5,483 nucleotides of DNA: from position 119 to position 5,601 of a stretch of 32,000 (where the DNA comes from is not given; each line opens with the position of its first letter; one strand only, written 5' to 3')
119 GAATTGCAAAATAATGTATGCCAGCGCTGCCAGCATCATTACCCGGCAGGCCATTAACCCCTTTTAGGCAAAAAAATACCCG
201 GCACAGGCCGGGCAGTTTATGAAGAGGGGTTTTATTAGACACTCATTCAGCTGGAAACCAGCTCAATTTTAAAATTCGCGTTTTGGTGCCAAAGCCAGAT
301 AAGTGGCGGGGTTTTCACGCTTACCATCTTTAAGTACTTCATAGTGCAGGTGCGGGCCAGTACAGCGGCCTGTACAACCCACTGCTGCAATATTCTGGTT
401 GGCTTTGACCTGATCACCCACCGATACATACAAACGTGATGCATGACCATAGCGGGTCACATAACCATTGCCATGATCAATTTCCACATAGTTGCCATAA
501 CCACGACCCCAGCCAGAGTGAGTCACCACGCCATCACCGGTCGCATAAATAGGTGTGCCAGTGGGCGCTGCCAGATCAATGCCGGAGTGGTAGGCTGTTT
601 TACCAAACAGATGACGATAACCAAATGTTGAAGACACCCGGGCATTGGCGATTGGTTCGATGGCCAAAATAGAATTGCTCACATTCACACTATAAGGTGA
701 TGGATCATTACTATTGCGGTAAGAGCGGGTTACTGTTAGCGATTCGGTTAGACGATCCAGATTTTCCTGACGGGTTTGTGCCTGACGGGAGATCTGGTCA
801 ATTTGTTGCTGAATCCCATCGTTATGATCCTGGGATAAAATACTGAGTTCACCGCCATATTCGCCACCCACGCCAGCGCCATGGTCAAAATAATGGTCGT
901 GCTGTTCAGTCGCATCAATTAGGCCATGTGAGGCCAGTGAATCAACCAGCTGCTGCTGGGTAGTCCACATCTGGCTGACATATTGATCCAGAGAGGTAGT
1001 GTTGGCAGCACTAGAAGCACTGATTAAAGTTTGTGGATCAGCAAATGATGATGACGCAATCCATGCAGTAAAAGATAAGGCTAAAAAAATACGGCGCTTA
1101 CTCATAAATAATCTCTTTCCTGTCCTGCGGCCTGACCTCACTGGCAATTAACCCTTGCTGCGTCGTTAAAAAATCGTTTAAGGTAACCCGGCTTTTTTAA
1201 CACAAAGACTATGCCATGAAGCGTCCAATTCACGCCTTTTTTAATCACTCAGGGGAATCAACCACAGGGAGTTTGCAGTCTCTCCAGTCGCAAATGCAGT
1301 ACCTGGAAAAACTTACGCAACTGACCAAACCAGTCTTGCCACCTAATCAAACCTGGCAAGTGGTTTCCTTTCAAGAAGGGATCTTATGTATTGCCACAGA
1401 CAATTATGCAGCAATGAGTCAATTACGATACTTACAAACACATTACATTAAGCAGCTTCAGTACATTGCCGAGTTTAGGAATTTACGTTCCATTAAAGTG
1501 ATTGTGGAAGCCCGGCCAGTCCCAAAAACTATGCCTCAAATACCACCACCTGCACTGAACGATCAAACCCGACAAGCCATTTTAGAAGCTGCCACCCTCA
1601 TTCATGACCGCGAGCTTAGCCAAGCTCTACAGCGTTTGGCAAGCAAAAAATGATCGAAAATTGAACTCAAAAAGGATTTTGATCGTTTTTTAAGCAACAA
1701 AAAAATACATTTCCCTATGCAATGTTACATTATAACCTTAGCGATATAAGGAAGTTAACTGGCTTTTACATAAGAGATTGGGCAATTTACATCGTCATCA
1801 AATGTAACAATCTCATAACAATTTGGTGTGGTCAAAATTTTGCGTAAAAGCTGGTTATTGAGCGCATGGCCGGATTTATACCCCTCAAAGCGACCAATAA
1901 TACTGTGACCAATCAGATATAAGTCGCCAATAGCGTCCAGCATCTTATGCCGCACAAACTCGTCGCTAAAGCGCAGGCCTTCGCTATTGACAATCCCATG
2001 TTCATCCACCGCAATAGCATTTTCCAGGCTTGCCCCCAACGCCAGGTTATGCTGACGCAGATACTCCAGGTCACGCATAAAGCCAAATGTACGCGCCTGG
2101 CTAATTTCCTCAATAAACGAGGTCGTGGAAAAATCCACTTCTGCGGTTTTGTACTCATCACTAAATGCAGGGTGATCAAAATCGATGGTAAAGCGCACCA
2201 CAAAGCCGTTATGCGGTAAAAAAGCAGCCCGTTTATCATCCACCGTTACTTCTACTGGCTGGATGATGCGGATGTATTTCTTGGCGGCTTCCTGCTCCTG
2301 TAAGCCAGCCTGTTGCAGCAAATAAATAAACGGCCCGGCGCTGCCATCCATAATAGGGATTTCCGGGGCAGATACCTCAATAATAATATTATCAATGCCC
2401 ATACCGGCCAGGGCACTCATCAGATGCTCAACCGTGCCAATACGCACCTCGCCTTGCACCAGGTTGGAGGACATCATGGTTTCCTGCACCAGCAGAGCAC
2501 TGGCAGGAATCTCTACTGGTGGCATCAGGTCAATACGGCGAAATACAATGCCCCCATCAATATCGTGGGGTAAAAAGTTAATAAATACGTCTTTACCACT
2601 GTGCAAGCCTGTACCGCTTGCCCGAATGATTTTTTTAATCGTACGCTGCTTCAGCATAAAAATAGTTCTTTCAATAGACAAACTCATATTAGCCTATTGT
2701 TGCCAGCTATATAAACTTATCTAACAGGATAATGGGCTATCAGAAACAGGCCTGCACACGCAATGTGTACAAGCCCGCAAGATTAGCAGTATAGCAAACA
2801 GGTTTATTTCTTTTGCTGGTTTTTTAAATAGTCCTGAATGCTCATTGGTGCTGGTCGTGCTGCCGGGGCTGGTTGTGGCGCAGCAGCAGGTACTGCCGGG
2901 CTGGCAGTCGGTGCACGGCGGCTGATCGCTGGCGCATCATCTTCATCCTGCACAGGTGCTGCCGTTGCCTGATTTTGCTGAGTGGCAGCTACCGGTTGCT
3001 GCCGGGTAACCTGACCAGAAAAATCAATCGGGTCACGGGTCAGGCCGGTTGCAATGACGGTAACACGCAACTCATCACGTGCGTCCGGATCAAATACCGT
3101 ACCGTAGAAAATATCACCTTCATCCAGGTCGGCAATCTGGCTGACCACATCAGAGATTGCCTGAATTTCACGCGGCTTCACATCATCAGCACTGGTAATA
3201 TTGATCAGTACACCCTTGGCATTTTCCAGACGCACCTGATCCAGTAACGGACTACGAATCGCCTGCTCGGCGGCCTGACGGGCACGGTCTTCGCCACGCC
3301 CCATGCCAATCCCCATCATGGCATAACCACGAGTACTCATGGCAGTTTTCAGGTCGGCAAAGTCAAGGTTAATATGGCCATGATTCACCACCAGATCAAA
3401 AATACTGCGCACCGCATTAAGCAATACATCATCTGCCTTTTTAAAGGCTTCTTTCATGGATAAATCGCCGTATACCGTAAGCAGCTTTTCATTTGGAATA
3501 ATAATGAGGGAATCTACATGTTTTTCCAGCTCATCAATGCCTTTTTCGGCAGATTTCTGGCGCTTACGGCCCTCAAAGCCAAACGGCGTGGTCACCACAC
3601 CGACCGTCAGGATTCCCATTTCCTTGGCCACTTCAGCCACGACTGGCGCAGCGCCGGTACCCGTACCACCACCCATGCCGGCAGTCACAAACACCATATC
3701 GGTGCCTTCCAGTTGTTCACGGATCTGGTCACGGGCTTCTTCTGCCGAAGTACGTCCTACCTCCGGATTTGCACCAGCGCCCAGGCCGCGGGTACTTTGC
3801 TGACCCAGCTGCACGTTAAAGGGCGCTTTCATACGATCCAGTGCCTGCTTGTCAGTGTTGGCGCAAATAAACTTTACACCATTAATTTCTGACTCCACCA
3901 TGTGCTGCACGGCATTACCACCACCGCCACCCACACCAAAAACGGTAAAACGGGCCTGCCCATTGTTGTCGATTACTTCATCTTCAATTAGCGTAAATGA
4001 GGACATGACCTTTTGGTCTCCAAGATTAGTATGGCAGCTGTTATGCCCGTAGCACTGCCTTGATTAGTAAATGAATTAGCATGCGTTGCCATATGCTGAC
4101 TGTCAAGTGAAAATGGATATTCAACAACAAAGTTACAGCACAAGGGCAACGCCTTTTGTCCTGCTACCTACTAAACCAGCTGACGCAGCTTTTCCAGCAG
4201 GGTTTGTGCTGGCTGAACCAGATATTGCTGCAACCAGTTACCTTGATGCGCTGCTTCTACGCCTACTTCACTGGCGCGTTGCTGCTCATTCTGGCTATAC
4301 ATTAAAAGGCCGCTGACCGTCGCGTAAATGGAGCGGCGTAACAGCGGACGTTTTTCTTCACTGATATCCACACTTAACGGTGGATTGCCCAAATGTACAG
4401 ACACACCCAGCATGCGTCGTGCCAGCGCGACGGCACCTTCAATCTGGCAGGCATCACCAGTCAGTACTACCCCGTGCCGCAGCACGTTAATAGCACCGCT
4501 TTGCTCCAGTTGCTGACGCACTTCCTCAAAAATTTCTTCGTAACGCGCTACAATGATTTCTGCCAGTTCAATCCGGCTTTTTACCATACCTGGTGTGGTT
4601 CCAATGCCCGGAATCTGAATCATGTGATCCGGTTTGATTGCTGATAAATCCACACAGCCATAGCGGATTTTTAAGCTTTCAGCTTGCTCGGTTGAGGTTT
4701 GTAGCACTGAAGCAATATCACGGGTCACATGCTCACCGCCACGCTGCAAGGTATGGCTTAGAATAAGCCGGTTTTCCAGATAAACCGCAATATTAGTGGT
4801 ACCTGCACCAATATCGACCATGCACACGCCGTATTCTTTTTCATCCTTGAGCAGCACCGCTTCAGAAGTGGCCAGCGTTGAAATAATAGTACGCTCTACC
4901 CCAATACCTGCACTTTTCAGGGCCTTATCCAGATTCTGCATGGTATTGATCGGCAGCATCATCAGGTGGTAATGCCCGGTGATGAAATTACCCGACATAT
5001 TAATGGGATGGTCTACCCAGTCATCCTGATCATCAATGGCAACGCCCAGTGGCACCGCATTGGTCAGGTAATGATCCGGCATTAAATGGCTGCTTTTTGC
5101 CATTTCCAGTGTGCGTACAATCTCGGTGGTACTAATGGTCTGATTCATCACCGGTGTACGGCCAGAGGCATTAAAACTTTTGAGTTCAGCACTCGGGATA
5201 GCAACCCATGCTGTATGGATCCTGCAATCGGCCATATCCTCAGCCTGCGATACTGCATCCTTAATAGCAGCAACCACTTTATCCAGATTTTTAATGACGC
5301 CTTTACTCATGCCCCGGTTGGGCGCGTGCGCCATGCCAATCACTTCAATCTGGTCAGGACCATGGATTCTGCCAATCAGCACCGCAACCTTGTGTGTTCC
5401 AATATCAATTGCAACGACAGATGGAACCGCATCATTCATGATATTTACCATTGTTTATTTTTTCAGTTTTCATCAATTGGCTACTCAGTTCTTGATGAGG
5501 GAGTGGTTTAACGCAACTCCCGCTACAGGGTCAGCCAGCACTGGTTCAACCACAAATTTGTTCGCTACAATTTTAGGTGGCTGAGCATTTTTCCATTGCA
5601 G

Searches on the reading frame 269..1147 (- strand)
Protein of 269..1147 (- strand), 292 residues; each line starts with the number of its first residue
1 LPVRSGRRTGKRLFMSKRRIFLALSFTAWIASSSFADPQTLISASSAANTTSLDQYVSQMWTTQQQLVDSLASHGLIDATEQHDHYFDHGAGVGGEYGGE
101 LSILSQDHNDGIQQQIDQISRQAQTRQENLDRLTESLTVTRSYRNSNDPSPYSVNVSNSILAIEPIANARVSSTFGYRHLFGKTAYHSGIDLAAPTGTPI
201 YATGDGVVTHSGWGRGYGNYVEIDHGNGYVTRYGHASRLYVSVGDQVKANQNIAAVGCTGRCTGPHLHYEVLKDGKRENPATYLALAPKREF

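Call 78: search_protein_families(library=pfam, proteins=[window:269-1147:-], max_evalue=0.00001)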
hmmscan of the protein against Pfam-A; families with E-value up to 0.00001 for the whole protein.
window:269-1147:- (292 aa): 1 family
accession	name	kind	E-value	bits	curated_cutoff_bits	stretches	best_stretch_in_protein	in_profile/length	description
PF01551.29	Peptidase_M23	-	5e-36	123.2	28.7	1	186-280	2-96/96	Peptidase family M23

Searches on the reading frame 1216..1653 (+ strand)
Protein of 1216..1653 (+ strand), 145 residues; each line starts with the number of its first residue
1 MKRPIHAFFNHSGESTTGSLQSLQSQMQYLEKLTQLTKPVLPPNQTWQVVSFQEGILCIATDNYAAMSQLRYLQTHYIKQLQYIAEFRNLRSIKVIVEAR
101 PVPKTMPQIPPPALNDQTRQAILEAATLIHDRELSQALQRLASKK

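Call 78: search_protein_families(library=pfam, proteins=[window:1216-1653:+], max_evalue=0.00001)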
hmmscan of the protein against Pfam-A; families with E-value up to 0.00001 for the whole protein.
window:1216-1653:+ (145 aa): 1 family
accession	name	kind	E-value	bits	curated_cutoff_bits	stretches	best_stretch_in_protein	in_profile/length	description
PF05258.17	DciA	-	9.2e-09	35.8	24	1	21-95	13-89/89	Dna[CI] antecedent, DciA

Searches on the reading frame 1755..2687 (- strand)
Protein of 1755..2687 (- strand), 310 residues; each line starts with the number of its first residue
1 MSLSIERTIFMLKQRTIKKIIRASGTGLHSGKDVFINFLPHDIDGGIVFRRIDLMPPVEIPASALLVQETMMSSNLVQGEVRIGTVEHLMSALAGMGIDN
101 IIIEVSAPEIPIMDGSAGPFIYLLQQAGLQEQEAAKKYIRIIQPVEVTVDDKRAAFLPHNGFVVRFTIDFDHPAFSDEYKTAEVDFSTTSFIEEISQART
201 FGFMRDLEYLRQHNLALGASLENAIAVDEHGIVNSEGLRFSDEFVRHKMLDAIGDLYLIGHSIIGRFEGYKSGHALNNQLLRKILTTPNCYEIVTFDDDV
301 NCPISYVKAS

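Call 78: search_protein_families(library=pfam, proteins=[window:1755-2687:-], max_evalue=0.00001)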
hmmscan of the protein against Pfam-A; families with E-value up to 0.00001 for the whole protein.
window:1755-2687:- (310 aa): 1 family
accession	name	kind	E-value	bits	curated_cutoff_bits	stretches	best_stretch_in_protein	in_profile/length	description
PF03331.19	LpxC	-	1.7e-104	349.5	27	1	14-285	1-267/268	UDP-3-O-acyl N-acetylglycosamine deacetylase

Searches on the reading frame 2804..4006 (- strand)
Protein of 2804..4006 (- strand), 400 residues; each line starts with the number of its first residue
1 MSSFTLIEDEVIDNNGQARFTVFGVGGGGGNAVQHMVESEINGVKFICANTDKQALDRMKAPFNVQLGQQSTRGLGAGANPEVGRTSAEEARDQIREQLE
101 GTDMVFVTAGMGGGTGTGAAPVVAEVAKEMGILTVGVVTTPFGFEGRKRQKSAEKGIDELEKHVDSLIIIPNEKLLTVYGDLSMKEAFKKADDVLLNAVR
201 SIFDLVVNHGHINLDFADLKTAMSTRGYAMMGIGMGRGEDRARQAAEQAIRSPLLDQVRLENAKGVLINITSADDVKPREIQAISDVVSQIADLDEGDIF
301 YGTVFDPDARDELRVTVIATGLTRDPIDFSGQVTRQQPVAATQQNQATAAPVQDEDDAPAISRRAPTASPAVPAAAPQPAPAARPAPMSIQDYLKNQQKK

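Call 78: search_protein_families(library=pfam, proteins=[window:2804-4006:-], max_evalue=0.00001)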
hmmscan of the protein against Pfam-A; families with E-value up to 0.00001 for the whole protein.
window:2804-4006:- (400 aa): 2 families
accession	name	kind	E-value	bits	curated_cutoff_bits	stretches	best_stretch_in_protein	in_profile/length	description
PF00091.31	Tubulin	-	7.6e-53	180.1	33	1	21-179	3-189/190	Tubulin/FtsZ family, GTPase domain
PF12327.13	FtsZ_C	-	2.9e-28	98.4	27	1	227-322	1-94/95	FtsZ family, C-terminal domain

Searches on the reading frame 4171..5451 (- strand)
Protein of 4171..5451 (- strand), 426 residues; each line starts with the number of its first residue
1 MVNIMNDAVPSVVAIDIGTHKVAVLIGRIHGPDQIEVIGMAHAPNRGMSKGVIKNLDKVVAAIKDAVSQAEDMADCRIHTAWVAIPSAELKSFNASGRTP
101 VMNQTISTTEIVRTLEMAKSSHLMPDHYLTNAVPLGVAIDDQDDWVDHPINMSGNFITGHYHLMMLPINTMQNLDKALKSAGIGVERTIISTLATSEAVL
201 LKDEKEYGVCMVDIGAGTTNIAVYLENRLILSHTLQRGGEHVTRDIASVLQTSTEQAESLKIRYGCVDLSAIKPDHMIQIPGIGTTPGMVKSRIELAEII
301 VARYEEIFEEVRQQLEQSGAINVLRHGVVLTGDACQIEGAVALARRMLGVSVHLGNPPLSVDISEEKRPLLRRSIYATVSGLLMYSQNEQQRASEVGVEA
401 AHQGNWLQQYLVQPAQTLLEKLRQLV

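Call 78: search_protein_families(library=pfam, proteins=[window:4171-5451:-], max_evalue=0.00001)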
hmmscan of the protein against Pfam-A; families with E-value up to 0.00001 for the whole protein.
window:4171-5451:- (426 aa): 4 families
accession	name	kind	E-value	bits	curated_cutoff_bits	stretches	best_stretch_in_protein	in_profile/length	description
PF14450.12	FtsA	-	4.9e-34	117.9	31.8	2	210-379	1-125/127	Cell division protein FtsA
PF06723.19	MreB_Mbl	-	9e-13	48.2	27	1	205-361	143-310/327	MreB/Mbl protein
PF11104.14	PilM_2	-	1.4e-11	44.4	27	1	197-263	170-236/340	Type IV pilus assembly protein PilM;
PF02491.25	SHS2_FTSA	-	3.4e-08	34.2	25.4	1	89-164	3-78/79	SHS2 domain inserted in FTSA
